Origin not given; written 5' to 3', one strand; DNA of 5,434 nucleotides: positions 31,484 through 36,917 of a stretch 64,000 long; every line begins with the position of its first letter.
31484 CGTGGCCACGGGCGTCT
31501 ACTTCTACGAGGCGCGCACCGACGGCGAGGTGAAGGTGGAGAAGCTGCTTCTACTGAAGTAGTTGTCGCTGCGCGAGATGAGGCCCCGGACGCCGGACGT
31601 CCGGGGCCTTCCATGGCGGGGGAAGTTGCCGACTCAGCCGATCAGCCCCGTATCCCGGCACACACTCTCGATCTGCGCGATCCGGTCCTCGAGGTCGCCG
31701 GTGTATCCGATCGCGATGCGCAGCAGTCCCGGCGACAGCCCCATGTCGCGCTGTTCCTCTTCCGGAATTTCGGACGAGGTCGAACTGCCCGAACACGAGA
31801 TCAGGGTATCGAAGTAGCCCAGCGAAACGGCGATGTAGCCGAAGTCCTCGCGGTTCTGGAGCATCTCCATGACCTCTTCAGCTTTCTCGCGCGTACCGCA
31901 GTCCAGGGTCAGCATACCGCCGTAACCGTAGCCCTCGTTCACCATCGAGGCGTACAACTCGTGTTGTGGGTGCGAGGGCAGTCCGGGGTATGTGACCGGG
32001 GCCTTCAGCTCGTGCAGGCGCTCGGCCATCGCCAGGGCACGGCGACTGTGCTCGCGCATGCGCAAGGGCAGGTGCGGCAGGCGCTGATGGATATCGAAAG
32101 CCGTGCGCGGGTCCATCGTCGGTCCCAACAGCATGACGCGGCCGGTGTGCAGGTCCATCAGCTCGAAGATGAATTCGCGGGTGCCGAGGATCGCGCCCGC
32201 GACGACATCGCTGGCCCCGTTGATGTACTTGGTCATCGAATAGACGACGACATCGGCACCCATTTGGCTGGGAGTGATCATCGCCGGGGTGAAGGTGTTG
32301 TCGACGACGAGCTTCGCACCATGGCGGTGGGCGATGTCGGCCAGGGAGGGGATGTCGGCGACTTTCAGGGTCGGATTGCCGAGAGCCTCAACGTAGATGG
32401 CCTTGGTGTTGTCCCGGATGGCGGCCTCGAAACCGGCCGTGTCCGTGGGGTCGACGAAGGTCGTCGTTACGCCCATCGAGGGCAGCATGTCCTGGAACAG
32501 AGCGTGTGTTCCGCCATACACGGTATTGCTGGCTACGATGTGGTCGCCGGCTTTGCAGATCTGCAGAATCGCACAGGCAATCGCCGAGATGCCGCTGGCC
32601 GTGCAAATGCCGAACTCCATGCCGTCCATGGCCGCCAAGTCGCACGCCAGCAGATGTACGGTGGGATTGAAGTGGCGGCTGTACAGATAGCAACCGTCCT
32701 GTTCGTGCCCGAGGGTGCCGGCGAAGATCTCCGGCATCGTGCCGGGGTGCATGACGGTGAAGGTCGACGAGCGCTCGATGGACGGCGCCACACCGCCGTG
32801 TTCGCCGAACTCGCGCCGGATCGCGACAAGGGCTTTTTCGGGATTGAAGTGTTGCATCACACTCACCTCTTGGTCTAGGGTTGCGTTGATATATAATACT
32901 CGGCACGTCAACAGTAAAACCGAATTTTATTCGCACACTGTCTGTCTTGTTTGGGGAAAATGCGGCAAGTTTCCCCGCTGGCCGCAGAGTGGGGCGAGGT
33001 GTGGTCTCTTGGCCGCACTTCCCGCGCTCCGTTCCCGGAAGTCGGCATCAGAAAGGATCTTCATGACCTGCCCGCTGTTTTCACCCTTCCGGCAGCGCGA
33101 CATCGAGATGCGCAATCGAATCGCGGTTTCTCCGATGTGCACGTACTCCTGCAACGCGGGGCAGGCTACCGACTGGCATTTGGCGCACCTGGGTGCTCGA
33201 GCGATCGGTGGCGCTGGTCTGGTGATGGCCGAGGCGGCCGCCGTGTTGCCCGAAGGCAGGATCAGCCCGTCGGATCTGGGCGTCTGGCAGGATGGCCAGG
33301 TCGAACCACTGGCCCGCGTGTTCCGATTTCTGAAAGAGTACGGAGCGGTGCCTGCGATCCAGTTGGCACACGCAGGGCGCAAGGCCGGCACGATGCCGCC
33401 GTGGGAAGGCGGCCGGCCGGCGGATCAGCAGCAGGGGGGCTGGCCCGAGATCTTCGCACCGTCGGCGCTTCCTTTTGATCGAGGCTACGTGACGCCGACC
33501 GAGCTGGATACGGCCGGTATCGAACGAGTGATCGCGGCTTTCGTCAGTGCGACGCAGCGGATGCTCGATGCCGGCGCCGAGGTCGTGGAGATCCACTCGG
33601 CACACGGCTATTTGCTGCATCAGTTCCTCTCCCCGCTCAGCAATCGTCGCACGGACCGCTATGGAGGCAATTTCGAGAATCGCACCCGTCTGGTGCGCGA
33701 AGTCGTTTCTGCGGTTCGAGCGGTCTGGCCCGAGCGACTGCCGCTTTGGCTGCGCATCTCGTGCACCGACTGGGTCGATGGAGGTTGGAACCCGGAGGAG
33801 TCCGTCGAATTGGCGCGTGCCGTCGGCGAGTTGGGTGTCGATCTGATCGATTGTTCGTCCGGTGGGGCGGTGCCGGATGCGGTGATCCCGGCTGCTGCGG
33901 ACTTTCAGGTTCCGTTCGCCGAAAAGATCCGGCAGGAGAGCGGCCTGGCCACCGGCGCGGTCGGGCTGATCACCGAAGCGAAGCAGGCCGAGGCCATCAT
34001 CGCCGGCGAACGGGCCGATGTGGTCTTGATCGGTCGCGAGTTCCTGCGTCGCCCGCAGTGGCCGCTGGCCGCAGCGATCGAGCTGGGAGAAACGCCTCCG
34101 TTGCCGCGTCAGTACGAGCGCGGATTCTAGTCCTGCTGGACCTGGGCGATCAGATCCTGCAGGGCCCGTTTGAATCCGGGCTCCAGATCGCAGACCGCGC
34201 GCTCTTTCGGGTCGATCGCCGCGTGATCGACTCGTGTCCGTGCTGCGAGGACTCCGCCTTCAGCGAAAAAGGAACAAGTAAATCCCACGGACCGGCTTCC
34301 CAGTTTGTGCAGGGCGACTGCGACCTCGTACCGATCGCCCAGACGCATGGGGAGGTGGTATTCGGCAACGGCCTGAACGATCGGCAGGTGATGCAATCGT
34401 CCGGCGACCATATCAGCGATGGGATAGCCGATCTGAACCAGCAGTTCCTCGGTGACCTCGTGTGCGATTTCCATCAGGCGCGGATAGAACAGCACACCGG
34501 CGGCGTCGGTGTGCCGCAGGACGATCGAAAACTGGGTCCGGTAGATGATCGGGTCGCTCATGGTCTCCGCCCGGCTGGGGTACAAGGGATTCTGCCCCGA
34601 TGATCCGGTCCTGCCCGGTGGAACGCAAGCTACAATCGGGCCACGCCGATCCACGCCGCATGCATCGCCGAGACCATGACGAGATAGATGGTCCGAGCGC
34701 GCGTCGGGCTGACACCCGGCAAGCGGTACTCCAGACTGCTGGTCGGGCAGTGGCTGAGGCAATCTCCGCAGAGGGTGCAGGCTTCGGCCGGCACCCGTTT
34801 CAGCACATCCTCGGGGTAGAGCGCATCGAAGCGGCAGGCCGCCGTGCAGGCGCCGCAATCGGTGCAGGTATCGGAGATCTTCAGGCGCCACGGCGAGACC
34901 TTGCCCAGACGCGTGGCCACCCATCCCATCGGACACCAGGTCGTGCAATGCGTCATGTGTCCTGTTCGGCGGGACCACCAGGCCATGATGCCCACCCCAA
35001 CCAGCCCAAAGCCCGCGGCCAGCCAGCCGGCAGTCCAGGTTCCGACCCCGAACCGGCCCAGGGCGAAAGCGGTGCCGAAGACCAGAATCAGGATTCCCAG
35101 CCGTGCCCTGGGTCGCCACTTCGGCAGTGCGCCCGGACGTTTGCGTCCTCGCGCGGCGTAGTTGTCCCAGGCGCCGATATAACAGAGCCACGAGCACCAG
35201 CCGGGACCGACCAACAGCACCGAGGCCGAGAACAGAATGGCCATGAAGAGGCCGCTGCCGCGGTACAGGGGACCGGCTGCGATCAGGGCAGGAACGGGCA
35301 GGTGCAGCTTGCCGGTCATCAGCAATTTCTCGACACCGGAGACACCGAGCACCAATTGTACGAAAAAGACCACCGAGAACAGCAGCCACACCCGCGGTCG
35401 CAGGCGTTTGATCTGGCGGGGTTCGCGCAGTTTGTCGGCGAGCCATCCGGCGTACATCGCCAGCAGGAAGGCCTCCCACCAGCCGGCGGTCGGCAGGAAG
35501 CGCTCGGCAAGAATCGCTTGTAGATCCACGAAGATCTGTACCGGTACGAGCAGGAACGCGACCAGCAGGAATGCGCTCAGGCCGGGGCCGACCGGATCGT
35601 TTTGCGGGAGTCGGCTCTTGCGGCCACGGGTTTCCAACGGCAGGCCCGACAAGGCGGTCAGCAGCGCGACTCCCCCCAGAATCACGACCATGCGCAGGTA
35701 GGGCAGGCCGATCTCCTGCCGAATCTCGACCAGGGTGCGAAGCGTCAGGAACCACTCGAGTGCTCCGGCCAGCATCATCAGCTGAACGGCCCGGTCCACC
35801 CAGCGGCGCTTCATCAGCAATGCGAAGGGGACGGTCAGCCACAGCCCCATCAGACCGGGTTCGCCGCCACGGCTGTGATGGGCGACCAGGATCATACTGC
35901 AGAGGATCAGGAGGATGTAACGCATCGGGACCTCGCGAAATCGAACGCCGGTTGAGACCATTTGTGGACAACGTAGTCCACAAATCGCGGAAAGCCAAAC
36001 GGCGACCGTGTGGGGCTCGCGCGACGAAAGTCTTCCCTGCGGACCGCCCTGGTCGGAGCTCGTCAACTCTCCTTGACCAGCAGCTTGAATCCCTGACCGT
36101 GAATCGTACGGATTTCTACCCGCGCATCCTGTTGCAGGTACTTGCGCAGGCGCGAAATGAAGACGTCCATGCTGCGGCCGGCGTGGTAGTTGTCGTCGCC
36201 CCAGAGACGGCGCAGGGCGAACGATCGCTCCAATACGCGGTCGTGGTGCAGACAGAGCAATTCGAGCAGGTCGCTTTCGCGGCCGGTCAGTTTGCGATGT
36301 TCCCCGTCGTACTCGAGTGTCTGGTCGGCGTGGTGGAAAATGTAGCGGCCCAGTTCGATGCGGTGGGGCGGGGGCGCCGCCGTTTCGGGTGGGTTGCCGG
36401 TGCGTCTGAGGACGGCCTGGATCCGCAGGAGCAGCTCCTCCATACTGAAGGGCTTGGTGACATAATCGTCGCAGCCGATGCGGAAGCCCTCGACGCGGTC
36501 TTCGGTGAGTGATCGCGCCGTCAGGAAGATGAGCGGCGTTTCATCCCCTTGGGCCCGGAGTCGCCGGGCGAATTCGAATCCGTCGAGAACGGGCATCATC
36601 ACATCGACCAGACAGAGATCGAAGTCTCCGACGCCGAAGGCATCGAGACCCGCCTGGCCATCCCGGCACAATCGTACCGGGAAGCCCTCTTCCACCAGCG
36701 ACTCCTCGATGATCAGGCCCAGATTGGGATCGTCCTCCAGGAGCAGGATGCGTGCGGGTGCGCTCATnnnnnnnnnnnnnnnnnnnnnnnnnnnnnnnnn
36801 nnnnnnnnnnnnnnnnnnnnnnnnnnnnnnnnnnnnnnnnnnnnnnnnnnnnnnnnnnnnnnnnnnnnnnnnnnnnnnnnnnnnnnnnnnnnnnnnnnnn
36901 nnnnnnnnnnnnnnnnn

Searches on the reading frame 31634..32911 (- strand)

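Call 27: search_protein_families(library=pfam, proteins=[window:31634-32911:-], max_evalue=0.00001)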
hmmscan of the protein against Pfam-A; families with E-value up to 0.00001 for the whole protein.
window:31634-32911:- (425 aa): 4 families
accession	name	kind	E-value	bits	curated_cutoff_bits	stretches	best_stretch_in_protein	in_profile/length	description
PF01053.26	Cys_Met_Meta_PP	-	8.4e-91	304.8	27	1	37-413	14-375/381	Cys/Met metabolism PLP-dependent enzyme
PF00266.25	Aminotran_5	-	2.7e-09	36.9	21.5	1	103-257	69-227/371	Aminotransferase class-V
PF00155.27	Aminotran_1_2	-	7.5e-07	29.1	19.7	1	101-247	68-237/361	Aminotransferase class I and II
PF01041.23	DegT_DnrJ_EryC1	-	9.6e-06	25.5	19.8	0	83-204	24-145/360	DegT/DnrJ/EryC1/StrS aminotransferase family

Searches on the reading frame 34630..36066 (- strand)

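Call 27: search_protein_families(library=pfam, proteins=[window:34630-36066:-], max_evalue=0.00001)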
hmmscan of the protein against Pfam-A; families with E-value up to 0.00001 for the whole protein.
window:34630-36066:- (478 aa): 3 families
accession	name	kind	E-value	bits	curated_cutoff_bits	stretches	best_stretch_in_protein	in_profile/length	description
PF13187.11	Fer4_9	-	1.3e-07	32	27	1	401-443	2-50/52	4Fe-4S dicluster domain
PF00037.32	Fer4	-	1.5e-07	31.4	21.1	0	398-417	5-24/24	4Fe-4S binding domain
PF12801.12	Fer4_5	-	1.4e-06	28.6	22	1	271-310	4-44/48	4Fe-4S binding domain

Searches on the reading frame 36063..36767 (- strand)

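Call 27: search_protein_families(library=pfam, proteins=[window:36063-36767:-], max_evalue=0.00001)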
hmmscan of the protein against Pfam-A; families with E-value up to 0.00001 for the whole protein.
window:36063-36767:- (234 aa): 2 families
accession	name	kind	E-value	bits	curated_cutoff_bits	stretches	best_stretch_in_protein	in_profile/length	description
PF00072.30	Response_reg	-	9.2e-25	87.4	30.2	1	7-116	1-110/111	Response regulator receiver domain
PF00486.34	Trans_reg_C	-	1.7e-17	63.7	26.2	1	157-229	3-77/77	Transcriptional regulatory protein, C terminal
